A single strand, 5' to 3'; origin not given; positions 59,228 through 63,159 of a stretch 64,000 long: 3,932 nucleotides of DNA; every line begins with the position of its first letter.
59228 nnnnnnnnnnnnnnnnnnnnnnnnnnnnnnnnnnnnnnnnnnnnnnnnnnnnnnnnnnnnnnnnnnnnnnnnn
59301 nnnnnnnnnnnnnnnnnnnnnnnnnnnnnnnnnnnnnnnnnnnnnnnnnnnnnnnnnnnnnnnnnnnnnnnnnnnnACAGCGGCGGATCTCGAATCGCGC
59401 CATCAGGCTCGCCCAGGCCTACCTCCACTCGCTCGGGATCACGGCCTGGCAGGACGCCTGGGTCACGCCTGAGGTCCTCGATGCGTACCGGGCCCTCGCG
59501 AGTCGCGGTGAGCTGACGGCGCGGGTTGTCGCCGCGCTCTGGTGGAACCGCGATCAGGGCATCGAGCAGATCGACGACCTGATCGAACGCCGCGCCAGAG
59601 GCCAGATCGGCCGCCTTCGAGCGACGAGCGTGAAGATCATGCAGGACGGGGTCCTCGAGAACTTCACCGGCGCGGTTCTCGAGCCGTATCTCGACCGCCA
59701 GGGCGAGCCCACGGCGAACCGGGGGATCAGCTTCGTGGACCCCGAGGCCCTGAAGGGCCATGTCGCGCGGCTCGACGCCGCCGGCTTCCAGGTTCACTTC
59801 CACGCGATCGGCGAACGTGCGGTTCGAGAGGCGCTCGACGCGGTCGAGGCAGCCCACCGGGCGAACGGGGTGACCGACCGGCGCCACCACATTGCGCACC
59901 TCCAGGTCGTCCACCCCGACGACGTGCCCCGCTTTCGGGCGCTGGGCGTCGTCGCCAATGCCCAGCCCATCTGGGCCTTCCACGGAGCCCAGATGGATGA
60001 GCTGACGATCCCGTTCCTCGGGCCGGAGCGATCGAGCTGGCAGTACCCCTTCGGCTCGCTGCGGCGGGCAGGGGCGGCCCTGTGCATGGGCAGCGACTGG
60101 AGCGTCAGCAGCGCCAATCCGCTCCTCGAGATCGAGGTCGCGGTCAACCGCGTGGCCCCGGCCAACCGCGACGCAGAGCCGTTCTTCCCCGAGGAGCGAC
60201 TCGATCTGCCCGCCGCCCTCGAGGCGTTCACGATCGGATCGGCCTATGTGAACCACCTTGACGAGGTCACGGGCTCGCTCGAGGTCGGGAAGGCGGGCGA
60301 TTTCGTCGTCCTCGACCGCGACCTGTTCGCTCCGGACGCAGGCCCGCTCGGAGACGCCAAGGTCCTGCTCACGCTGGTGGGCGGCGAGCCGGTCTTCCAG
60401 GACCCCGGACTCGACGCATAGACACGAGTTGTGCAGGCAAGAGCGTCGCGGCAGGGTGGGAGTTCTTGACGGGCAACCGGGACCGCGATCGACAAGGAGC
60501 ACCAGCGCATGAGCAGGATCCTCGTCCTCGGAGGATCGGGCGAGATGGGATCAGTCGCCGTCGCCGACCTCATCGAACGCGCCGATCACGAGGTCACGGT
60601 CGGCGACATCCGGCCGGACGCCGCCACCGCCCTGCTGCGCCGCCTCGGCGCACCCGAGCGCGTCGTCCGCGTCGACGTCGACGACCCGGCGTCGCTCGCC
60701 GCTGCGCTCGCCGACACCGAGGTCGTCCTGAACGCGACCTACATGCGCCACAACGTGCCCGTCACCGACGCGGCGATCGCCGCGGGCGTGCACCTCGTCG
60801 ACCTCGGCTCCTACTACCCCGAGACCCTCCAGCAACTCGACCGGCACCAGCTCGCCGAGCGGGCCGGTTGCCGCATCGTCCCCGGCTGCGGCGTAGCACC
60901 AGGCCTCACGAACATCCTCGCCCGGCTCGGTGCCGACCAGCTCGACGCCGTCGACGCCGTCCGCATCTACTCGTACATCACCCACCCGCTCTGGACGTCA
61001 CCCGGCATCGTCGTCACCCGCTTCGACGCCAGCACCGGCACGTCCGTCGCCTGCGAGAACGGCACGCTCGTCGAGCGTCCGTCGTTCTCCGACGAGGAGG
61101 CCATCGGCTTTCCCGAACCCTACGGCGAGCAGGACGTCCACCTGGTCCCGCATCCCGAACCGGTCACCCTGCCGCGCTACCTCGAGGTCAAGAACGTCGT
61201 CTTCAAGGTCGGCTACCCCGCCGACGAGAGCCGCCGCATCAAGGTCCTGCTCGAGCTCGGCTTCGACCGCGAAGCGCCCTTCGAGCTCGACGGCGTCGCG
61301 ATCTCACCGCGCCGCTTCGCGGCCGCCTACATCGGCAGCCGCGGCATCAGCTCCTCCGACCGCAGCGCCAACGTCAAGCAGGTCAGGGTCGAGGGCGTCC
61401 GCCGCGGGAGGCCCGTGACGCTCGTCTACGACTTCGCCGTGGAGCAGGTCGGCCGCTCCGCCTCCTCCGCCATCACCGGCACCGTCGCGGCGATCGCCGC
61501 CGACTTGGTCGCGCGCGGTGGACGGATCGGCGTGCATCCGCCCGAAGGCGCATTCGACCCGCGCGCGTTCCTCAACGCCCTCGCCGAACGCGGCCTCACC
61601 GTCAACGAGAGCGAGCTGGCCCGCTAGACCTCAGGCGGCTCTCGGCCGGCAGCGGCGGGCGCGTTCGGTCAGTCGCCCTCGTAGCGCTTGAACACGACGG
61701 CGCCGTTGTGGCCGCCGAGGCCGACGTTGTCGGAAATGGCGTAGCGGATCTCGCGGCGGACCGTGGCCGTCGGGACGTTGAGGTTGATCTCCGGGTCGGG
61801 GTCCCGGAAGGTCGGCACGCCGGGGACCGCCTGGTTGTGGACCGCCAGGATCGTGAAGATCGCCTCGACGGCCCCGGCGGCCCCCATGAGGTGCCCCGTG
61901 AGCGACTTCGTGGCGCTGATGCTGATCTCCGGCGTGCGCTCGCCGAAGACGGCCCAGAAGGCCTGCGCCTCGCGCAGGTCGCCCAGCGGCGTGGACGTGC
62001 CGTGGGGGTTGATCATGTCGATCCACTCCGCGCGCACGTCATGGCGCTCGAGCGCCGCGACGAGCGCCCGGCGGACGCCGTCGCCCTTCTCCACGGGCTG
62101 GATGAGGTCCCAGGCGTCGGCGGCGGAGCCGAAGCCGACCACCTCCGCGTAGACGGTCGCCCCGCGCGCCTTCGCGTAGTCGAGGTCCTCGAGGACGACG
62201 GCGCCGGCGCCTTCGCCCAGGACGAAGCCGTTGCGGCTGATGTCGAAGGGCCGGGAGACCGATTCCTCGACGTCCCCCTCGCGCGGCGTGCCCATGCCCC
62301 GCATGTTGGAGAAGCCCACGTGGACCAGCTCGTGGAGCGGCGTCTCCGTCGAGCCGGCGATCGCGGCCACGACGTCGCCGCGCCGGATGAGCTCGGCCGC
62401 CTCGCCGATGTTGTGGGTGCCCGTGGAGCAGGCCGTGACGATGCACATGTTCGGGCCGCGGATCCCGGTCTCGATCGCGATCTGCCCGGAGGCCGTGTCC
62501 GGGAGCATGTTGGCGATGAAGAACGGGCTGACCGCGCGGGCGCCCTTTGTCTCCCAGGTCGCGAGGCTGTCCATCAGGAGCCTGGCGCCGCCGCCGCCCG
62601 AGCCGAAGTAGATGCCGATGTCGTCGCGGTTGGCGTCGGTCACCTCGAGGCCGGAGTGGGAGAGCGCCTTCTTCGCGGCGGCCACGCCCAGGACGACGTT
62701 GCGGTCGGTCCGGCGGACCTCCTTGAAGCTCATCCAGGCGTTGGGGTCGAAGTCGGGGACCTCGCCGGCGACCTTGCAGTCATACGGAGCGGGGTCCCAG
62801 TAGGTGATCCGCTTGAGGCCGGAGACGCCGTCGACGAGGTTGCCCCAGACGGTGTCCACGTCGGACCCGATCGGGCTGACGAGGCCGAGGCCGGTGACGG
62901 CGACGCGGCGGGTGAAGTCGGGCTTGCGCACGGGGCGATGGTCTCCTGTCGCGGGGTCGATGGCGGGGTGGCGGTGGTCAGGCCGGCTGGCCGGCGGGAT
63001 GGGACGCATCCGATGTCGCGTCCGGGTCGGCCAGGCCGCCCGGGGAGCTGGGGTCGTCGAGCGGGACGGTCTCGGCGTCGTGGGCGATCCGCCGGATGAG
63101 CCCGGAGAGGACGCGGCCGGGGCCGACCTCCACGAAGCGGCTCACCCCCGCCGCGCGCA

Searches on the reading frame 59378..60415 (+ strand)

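Call 63: search_protein_families(library=pfam, proteins=[window:59378-60415:+], max_evalue=0.01)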
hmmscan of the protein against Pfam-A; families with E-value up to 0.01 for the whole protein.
window:59378-60415:+ (346 aa): 2 families
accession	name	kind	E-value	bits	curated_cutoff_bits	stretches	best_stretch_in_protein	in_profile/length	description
PF07969.17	Amidohydro_3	-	7.7e-59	200.8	29.7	1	7-340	159-472/472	Amidohydrolase family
PF01979.26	Amidohydro_1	-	1.2e-09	38.3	25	1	122-338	134-344/345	Amidohydrolase family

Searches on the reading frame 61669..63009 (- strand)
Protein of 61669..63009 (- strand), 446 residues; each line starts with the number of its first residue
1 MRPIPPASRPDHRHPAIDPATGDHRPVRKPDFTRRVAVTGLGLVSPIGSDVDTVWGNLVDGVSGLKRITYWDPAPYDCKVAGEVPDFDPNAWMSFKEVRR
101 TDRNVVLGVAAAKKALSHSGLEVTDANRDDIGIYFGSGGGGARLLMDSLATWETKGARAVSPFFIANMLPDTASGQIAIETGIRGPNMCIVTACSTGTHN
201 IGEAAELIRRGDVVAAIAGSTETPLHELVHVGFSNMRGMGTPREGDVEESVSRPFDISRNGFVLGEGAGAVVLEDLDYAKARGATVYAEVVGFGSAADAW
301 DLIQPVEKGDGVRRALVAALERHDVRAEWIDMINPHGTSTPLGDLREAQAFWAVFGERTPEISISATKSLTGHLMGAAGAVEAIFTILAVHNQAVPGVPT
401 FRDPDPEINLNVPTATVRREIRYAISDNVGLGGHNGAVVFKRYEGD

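Call 69: find_encoding_contigs(protein=window:61669-63009:-, flank=3000, max_places=4)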
Protein window:61669-63009:- (446 aa): no gene with exactly this product is on record in the collection.
